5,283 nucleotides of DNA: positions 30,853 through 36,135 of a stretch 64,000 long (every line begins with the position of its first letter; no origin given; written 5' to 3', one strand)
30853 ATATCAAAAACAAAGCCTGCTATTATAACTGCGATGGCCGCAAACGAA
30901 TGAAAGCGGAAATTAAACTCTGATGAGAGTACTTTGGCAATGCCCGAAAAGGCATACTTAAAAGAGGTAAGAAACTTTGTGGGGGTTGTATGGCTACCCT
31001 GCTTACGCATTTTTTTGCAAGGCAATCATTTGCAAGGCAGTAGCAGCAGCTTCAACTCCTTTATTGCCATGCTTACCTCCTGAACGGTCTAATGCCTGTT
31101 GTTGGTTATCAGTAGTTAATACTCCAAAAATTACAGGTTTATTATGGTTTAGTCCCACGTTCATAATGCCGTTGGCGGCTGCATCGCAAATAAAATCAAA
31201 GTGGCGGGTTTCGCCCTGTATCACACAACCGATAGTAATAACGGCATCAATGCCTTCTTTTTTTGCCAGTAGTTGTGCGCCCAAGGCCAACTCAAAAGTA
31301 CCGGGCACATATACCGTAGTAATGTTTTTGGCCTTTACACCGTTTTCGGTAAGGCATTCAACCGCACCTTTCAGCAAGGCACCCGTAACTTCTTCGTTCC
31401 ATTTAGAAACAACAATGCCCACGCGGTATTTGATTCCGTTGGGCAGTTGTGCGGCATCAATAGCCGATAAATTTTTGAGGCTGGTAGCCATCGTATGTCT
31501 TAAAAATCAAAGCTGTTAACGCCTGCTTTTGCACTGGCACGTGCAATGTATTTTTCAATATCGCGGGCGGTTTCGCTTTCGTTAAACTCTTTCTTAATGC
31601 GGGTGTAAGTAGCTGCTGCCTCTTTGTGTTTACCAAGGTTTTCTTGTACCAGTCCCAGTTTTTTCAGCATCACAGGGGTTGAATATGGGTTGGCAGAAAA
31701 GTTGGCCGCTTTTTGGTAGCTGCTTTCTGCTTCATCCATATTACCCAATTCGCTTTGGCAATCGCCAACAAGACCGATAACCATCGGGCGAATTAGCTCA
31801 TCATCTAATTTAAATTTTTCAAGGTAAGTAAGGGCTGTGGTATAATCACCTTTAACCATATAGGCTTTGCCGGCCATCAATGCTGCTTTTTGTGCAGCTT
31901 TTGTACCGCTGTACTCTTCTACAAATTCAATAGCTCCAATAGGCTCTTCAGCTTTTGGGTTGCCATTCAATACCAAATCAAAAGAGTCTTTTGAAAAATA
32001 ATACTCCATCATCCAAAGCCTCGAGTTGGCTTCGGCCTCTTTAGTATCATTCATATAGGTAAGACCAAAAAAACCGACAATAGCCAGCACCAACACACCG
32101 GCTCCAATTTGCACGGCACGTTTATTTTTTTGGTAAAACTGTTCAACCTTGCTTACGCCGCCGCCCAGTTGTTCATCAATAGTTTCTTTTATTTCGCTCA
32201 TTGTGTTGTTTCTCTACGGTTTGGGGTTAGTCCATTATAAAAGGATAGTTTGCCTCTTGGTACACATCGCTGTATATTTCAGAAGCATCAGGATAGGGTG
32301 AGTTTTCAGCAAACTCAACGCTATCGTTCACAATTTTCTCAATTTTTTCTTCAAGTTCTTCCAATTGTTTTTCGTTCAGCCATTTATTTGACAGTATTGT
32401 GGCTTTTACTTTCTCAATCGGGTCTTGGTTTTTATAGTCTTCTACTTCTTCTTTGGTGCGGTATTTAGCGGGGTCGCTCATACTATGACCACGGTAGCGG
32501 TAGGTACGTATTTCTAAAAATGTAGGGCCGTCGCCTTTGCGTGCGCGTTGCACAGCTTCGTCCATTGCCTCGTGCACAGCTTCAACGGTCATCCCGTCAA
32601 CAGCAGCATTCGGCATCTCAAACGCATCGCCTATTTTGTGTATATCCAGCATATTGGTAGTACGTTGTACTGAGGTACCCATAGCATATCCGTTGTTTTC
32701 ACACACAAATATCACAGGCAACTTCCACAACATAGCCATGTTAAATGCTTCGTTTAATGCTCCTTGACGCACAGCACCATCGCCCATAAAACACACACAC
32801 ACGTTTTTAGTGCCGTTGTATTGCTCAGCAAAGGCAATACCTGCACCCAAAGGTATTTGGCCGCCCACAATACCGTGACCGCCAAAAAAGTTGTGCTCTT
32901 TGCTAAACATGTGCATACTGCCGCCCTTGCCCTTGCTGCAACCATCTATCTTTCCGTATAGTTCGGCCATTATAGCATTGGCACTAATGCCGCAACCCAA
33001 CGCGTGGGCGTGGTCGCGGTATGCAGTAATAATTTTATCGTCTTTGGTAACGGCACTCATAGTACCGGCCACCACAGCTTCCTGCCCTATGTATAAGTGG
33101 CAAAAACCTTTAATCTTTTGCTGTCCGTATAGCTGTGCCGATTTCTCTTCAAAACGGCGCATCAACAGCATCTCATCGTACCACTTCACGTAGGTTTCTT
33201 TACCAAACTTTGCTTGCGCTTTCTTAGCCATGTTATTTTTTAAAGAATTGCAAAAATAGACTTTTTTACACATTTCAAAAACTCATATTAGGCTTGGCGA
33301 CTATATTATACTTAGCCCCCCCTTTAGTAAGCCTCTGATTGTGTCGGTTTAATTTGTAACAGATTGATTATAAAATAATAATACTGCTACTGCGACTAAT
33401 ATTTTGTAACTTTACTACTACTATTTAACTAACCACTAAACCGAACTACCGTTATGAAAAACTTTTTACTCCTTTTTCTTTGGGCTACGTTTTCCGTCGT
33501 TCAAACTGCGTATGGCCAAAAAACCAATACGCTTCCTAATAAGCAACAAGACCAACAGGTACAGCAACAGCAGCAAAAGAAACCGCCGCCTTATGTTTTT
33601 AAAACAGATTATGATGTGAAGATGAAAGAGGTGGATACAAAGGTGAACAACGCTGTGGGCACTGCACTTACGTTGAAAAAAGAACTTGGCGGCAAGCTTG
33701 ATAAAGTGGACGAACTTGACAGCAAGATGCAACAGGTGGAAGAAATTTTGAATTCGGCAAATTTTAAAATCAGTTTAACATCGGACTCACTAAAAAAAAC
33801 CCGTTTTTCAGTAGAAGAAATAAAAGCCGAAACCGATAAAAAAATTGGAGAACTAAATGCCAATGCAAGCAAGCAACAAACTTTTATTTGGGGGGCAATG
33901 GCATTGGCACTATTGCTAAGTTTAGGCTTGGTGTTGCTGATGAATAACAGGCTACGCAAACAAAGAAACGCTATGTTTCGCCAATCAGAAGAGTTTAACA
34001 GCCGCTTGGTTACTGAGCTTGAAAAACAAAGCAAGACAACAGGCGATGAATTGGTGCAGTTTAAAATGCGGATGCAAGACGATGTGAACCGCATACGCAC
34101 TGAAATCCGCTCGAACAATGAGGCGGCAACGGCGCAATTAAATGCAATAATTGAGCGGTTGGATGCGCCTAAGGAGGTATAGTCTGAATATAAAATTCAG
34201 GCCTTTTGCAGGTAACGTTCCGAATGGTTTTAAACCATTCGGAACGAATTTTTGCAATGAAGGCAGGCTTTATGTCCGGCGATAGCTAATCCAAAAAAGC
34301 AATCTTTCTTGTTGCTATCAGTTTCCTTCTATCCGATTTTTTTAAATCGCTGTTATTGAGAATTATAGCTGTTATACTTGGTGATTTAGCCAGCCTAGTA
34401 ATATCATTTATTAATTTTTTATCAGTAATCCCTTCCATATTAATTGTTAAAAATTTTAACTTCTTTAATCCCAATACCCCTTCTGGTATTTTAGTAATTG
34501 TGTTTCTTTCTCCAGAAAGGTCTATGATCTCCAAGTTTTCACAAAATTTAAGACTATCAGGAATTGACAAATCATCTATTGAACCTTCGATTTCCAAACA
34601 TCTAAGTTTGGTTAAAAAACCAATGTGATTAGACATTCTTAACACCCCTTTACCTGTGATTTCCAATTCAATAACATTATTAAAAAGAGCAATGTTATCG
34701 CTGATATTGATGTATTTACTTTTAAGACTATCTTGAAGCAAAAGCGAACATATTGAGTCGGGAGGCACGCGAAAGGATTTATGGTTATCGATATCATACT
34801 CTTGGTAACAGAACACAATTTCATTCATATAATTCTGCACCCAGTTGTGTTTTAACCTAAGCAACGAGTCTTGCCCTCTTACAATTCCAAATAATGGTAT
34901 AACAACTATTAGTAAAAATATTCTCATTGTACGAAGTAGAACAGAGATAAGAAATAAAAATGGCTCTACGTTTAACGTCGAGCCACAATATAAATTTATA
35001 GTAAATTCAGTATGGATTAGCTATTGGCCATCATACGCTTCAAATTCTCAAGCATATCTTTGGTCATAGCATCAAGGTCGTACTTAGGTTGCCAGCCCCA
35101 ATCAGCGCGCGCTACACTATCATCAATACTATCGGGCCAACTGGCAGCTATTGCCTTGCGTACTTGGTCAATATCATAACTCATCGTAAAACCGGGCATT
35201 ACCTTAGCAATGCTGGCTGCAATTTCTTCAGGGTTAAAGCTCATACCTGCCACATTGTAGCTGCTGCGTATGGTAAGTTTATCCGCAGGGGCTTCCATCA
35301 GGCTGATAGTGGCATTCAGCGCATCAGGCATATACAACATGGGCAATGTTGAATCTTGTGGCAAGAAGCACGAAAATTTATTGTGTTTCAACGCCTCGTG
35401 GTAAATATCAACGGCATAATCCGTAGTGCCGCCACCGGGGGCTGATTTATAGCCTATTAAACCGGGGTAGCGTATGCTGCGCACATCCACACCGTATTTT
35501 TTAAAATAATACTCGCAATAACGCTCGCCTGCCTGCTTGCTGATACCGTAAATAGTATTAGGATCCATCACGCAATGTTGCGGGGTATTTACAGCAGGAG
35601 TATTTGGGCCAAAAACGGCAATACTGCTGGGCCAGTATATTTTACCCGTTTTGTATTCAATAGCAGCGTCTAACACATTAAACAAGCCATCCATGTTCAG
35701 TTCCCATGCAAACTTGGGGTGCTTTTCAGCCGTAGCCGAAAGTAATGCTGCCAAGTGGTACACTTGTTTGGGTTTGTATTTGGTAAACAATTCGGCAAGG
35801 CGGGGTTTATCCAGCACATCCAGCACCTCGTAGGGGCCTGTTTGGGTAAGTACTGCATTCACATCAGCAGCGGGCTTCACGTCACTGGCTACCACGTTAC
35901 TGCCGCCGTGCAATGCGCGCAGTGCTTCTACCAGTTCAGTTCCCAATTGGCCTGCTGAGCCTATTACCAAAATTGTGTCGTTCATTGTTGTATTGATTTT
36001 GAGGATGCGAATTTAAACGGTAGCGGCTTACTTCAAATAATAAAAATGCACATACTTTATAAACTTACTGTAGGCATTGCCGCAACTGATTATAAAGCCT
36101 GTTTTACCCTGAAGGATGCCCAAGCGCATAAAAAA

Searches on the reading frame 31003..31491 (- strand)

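Call 82: search_protein_families(library=pfam, proteins=[window:31003-31491:-], max_evalue=0.01)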
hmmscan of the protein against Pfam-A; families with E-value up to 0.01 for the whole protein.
window:31003-31491:- (162 aa): 1 family
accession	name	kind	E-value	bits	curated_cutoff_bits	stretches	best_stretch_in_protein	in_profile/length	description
PF00885.24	DMRL_synthase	-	1.4e-56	190.6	26.7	1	22-159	2-138/139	6,7-dimethyl-8-ribityllumazine synthase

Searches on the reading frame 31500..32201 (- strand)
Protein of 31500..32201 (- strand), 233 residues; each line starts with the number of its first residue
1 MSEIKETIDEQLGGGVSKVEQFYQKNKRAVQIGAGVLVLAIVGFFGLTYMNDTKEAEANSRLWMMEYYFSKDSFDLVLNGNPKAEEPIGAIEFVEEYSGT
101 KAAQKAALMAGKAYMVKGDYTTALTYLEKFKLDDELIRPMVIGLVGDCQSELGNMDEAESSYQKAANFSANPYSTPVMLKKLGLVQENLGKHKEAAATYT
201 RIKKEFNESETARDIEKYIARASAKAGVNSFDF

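Call 82: search_protein_families(library=pfam, proteins=[window:31500-32201:-], max_evalue=0.01)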
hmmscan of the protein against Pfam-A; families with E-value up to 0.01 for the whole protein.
window:31500-32201:- (233 aa): 12 families
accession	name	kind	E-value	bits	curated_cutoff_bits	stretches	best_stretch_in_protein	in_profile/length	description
PF09976.15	TPR_21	-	9.8e-09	35.7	25.5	1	21-129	2-101/193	Tetratricopeptide repeat-like domain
PF00515.34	TPR_1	-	1e-08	35.1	27.8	0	146-165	8-27/34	Tetratricopeptide repeat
PF13174.12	TPR_6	-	1.1e-08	35.7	26.3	0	181-206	5-30/33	Tetratricopeptide repeat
PF13181.12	TPR_8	-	6.3e-08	32.6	25.7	0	145-168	7-30/34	Tetratricopeptide repeat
PF07719.23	TPR_2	-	7.7e-08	32.3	27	0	108-129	5-26/34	Tetratricopeptide repeat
PF13424.12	TPR_12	-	1.1e-06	29.2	30.1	1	145-201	9-70/77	Tetratricopeptide repeat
PF13176.12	TPR_7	-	1.1e-06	28.6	27.9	0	145-165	5-25/36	Tetratricopeptide repeat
PF13432.12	TPR_16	-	1.3e-05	26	32.7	0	108-171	1-64/65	Tetratricopeptide repeat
PF13428.12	TPR_14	-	0.00014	22.6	23.5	0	179-213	4-38/44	Tetratricopeptide repeat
PF12895.13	ANAPC3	-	0.00062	20.4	27.2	0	100-164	19-81/82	Anaphase-promoting complex, cyclosome, subunit 3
PF25058.1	ARM_TT21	-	0.00084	19.8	27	0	93-134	83-124/155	Tetratricopeptide repeat protein 21 ARM repeat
PF14559.12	TPR_19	-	0.0047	17.7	25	0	118-166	5-52/68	Tetratricopeptide repeat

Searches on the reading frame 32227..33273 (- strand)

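Call 82: search_protein_families(library=pfam, proteins=[window:32227-33273:-], max_evalue=0.01)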
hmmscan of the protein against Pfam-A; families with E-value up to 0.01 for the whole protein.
window:32227-33273:- (348 aa): 4 families
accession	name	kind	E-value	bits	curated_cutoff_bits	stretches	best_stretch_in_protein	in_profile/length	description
PF00676.26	E1_dh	-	9.3e-98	327.3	22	1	34-330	2-299/300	Dehydrogenase E1 component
PF02775.26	TPP_enzyme_C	-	6.3e-10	39.5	21.9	1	121-255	13-151/151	Thiamine pyrophosphate enzyme, C-terminal TPP binding domain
PF13292.11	DXP_synthase_N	-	2.2e-07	30.9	21.2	1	127-246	105-223/274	1-deoxy-D-xylulose-5-phosphate synthase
PF00456.26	Transketolase_N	-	0.00015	21.3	22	1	154-258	142-244/334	Transketolase, thiamine diphosphate binding domain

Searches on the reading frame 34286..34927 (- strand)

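Call 83: search_protein_families(library=pfam, proteins=[window:34286-34927:-], max_evalue=0.001)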
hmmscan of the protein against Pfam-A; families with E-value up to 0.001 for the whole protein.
window:34286-34927:- (213 aa): 2 families
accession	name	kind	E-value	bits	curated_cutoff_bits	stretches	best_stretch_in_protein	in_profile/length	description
PF23598.1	LRR_14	-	9.2e-06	25.1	40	1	98-180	39-117/353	Leucine-rich repeat region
PF12799.13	LRR_4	-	0.00015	22.3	27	0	131-164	2-33/44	Leucine Rich repeats (2 copies)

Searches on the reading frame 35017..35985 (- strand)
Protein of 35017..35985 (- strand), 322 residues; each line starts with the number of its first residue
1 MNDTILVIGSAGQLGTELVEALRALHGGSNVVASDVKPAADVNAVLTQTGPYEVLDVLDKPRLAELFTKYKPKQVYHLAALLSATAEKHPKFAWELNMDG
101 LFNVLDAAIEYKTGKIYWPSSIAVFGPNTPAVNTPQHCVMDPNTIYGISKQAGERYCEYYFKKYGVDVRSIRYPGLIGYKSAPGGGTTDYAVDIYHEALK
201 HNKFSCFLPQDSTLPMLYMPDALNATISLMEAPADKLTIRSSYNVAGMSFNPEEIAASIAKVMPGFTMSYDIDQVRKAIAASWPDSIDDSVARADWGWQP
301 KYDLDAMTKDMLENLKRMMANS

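Call 84: search_protein_families(library=pfam, proteins=[window:35017-35985:-], max_evalue=0.001)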
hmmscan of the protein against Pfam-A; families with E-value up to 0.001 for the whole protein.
window:35017-35985:- (322 aa): 6 families
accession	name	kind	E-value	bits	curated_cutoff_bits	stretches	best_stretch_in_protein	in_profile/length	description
PF01370.27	Epimerase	-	2.7e-29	102.7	20.9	1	5-245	1-239/240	NAD dependent epimerase/dehydratase family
PF16363.11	GDP_Man_Dehyd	-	9.2e-19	68.5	27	1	6-172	1-179/332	GDP-mannose 4,6 dehydratase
PF04321.23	RmlD_sub_bind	-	4.5e-14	52.6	27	1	4-164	2-143/287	RmlD substrate binding domain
PF01073.25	3Beta_HSD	-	4e-08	33.1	22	1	6-131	1-129/280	3-beta hydroxysteroid dehydrogenase/isomerase family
PF02719.21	Polysacc_synt_2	-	2.3e-07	30.8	20.2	1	5-116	1-123/293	Polysaccharide biosynthesis protein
PF07993.18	NAD_binding_4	-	5e-05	23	20.1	1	73-211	90-242/258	Male sterility protein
